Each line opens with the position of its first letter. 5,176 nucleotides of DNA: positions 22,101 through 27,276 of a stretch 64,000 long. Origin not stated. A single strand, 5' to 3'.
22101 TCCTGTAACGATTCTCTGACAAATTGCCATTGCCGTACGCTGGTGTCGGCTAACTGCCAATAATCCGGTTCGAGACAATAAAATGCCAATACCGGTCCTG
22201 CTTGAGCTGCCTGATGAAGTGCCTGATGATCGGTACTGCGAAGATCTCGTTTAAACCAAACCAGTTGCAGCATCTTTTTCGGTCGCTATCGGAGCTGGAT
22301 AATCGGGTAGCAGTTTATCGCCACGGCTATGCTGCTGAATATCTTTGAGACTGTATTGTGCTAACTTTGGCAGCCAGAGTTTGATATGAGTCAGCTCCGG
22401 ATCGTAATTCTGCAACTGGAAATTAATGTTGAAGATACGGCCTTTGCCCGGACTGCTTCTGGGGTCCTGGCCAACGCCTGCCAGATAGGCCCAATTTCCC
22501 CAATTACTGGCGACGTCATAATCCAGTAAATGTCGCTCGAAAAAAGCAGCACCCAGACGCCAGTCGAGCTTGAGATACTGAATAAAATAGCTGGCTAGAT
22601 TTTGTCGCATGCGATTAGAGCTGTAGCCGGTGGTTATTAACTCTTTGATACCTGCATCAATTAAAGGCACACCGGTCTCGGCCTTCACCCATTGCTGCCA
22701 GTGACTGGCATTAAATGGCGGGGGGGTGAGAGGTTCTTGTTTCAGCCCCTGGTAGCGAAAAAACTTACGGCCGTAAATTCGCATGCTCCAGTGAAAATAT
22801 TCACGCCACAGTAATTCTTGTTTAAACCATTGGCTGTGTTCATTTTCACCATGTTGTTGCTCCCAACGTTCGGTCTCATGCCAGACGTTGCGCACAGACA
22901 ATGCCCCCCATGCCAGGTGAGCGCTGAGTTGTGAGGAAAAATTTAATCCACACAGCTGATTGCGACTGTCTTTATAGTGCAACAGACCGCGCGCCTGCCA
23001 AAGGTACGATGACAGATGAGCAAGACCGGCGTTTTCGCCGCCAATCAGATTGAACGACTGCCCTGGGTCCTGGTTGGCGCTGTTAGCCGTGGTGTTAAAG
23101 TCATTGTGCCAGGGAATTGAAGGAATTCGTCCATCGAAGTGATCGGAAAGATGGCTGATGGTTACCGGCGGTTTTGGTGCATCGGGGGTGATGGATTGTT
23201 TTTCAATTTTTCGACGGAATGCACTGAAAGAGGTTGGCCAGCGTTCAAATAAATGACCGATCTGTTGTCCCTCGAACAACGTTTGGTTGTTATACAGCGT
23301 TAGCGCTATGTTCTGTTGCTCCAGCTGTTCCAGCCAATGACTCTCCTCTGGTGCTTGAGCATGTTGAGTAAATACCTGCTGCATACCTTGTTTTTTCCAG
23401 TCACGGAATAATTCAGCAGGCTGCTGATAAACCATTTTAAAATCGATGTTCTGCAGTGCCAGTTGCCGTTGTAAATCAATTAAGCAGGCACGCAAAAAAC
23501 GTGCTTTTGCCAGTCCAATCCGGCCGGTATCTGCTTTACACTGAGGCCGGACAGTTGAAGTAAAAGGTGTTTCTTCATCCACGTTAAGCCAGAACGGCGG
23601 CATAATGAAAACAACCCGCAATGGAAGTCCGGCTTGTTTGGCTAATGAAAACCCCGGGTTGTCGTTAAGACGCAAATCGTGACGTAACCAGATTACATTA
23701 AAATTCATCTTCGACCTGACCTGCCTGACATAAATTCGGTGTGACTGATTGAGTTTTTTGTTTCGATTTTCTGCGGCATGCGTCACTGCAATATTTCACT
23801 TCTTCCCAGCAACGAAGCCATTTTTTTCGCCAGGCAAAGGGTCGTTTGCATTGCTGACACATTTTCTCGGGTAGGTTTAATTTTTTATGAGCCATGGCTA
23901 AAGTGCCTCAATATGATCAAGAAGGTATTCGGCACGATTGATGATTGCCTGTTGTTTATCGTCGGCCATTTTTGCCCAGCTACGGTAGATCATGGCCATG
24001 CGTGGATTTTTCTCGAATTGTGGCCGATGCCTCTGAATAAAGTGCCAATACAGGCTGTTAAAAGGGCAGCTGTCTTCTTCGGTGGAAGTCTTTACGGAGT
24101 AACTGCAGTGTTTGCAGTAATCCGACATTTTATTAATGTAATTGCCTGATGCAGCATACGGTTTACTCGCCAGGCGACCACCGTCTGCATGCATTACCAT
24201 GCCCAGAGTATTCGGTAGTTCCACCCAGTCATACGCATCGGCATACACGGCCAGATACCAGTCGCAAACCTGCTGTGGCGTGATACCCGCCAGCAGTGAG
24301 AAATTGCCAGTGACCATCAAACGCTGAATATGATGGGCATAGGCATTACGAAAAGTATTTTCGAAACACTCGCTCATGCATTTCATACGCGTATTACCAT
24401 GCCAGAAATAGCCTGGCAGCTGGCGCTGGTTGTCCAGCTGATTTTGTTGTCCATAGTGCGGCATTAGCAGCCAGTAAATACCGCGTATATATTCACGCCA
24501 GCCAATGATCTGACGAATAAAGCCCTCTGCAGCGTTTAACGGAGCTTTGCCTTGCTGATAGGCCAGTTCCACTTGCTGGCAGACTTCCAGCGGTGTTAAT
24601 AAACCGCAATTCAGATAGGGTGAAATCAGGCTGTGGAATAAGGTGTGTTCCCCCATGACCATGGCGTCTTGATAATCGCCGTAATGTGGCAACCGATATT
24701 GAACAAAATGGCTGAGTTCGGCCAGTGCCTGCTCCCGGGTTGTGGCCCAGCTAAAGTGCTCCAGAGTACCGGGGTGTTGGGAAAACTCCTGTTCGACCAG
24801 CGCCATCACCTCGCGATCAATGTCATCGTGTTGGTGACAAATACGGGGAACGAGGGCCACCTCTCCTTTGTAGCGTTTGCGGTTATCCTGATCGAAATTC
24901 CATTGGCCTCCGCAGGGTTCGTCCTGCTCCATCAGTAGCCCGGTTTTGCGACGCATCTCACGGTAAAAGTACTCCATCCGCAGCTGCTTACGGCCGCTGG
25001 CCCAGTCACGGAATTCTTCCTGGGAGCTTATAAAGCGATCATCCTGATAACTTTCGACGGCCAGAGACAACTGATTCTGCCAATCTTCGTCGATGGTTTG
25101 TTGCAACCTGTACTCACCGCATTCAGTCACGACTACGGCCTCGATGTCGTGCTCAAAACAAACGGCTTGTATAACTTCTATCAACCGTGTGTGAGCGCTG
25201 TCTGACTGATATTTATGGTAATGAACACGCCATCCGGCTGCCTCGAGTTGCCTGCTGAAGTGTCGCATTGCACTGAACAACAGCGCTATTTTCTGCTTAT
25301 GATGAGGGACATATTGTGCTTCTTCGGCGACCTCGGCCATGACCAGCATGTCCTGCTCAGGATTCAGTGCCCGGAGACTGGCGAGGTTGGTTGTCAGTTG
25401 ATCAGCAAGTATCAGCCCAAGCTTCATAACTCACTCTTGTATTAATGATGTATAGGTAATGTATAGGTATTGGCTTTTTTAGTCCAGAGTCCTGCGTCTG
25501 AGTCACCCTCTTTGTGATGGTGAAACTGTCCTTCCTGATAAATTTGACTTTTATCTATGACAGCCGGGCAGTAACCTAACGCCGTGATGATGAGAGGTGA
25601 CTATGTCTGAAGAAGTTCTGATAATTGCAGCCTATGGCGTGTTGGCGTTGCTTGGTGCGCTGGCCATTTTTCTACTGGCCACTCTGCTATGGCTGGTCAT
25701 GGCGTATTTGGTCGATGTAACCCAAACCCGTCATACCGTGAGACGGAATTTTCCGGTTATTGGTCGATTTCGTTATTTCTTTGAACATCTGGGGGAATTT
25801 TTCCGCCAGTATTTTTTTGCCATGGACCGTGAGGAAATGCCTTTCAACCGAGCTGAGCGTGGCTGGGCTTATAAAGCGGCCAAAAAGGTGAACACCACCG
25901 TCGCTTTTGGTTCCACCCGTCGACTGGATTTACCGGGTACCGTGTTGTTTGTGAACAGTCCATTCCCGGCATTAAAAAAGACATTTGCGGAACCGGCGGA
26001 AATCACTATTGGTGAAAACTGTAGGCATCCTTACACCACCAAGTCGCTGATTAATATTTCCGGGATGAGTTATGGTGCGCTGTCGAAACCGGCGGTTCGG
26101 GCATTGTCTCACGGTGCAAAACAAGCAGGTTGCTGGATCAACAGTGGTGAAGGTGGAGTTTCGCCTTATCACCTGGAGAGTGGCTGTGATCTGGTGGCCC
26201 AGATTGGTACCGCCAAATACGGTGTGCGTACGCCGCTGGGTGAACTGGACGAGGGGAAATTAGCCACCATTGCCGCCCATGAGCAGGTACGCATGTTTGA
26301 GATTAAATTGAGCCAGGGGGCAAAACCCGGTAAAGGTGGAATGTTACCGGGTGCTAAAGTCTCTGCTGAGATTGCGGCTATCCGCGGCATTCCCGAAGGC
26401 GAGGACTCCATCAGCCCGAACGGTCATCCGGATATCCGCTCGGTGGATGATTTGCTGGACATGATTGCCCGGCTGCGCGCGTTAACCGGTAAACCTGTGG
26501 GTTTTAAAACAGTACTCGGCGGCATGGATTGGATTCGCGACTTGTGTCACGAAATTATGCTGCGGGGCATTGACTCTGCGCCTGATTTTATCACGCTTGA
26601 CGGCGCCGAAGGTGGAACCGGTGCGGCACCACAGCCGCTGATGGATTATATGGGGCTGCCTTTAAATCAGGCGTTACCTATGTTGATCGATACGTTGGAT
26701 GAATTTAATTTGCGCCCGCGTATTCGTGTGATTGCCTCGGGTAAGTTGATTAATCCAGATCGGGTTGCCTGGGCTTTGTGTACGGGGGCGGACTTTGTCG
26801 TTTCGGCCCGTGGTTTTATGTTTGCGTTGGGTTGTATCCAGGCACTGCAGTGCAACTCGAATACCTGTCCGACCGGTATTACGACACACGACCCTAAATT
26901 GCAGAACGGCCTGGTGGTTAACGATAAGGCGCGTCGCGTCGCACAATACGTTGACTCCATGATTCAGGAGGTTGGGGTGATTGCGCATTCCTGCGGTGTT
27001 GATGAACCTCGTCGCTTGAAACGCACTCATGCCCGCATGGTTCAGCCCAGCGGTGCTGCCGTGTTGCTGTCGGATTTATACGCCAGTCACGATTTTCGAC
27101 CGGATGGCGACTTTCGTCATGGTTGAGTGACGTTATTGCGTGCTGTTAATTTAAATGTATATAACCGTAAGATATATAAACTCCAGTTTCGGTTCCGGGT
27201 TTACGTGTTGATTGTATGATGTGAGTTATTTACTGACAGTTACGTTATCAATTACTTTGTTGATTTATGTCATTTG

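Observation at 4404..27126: A ~23 kb multi-operon light/photo-oxidative defence region apparently under one regulator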

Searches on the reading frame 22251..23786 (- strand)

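Call 8: search_protein_families(library=pfam, proteins=[window:22251-23786:-])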
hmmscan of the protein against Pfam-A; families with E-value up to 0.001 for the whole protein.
window:22251-23786:- (511 aa): 2 families
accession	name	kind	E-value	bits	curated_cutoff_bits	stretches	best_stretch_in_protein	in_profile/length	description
PF03441.19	FAD_binding_7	-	1.2e-41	142.9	27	1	322-506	2-193/203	FAD binding domain of DNA photolyase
PF00875.24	DNA_photolyase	-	3.3e-21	76.4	26.6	1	31-204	2-161/164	DNA photolyase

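Call 36: search_protein_families(library=ncbifam, proteins=[window:22251-23786:-], max_evalue=0.01)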
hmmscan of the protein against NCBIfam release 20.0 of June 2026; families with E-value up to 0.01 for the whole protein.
window:22251-23786:- (511 aa): 5 families
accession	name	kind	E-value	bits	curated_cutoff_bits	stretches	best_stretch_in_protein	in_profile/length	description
TIGR02765.1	crypto_DASH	subfamily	1.2e-106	357.2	317.05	1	30-474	3-430/431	DASH family cryptochrome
TIGR03556.1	photolyase_8HDF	exception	3.1e-43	148.4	884.6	1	31-501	4-455/471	deoxyribodipyrimidine photo-lyase, 8-HDF type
NF007955.0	PRK10674.1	equivalog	3.1e-39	135.2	506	1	247-507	201-458/472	deoxyribodipyrimidine photo-lyase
TIGR02766.1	crypt_chrom_pln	subfamily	7.6e-34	117.3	603.85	1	30-480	2-436/480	cryptochrome photoreceptor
TIGR00591.1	phr2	superfamily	7.2e-10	38.7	550.05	1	24-329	18-298/453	deoxyribodipyrimidine photo-lyase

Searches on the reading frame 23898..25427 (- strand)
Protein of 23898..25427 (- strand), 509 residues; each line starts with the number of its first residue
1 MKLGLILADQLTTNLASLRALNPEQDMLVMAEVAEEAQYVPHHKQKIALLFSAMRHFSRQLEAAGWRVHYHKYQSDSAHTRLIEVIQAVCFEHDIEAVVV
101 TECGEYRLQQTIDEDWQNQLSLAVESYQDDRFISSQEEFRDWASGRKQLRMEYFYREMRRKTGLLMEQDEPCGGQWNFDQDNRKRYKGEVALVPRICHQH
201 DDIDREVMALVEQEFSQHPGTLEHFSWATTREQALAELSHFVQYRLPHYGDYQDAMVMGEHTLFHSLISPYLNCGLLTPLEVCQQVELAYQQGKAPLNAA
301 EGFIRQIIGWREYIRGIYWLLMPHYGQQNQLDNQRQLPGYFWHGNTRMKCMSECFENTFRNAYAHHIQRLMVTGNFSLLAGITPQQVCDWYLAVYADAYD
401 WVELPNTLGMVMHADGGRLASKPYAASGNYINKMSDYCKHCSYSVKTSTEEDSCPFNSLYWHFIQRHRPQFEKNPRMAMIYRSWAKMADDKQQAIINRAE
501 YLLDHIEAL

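Call 8: search_protein_families(library=pfam, proteins=[window:23898-25427:-])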
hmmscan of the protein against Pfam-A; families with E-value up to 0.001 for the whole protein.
window:23898-25427:- (509 aa): 1 family
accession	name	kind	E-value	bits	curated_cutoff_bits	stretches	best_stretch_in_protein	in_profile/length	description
PF04244.19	DPRP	-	4.9e-78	262.4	22.1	1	5-227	2-224/224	Deoxyribodipyrimidine photo-lyase-related protein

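Call 36: search_protein_families(library=ncbifam, proteins=[window:23898-25427:-], max_evalue=0.01)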
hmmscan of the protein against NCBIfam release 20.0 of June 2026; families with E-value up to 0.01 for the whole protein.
window:23898-25427:- (509 aa): 0 families

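Call 39: search_solved_structures(query=window:23898-25427:-, max_evalue=1e-10)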
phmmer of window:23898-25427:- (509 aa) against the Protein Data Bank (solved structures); distinct sequences matched with E-value up to 1e-10: 8.
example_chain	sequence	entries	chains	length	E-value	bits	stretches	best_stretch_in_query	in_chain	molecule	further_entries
4dja_A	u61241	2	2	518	2e-164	551.4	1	3-503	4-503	Photolyase | Photolyase PhrB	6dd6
5lfa_A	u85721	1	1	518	7.2e-164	549.5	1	3-503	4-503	(6-4) photolyase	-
5kcm_A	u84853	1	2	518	7.3e-164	549.5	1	3-503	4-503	(6-4) photolyase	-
3zxs_A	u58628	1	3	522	1.4e-163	548.6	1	2-507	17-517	CRYPTOCHROME B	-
9hnk_A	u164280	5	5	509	1.2e-156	525.7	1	3-500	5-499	Cryptochrome/photolyase family protein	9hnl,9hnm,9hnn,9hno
9q8f_A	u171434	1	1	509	8.4e-156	522.9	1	3-500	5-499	Cryptochrome/photolyase family protein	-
8ijy_A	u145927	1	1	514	1.1e-127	430.2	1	6-500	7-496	Deoxyribodipyrimidine photolyase-related protein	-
7ykn_A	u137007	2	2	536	8.2e-127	427.3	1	5-509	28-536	Cryptochrome/photolyase family protein | 6-4 photolyase (FeS-BCP, CryPro)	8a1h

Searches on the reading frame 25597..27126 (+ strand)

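Call 8: search_protein_families(library=pfam, proteins=[window:25597-27126:+])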
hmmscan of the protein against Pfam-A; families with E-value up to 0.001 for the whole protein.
window:25597-27126:+ (509 aa): 1 family
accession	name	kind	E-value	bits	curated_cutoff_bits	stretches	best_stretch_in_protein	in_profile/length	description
PF01645.23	Glu_synthase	-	2.2e-88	297.3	20.4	1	126-468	43-368/369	Conserved region in glutamate synthase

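Call 36: search_protein_families(library=ncbifam, proteins=[window:25597-27126:+], max_evalue=0.01)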
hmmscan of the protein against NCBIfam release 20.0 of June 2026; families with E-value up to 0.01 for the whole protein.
window:25597-27126:+ (509 aa): 1 family
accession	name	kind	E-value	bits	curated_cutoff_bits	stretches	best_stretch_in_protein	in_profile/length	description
NF008730.0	PRK11750.1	equivalog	1.2e-37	128.9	1047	1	155-469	864-1160/1490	glutamate synthase large subunit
